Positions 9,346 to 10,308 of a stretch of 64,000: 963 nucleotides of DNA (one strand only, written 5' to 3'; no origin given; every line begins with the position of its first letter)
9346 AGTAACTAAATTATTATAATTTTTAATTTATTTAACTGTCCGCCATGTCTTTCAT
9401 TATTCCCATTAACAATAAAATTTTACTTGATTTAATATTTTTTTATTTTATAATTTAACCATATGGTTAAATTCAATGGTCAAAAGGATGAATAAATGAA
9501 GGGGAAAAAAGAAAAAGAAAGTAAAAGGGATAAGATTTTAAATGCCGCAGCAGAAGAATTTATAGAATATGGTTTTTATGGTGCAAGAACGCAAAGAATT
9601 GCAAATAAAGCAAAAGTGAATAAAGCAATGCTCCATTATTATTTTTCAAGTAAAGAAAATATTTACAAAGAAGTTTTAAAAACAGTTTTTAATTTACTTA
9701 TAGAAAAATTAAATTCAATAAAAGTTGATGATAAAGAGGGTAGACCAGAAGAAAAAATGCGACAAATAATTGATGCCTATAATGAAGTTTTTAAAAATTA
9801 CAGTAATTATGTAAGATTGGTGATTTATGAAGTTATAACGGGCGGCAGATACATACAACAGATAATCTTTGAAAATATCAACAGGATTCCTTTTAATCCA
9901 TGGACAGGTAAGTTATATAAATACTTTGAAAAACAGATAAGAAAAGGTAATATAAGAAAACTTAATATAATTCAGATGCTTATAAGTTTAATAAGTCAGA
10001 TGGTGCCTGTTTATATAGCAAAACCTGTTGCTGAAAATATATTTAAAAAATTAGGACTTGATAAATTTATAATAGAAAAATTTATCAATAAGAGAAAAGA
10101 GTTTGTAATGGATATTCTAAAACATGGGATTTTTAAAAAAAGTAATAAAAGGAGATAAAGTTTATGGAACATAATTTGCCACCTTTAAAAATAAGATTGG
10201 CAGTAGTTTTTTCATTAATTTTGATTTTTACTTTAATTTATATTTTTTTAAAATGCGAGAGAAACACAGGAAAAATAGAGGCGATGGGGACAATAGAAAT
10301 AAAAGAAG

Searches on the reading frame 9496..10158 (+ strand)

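Call 16: search_protein_families(library=pfam, proteins=[window:9496-10158:+])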
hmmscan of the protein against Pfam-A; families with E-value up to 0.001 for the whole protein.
window:9496-10158:+ (220 aa): 2 families
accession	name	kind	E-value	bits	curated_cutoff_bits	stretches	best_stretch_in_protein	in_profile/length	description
PF00440.29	TetR_N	-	2.5e-13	50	24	1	14-60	1-47/47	Bacterial regulatory proteins, tetR family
PF17938.6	TetR_C_29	-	0.0004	21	26.2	1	84-184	1-99/119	Tetracyclin repressor-like, C-terminal domain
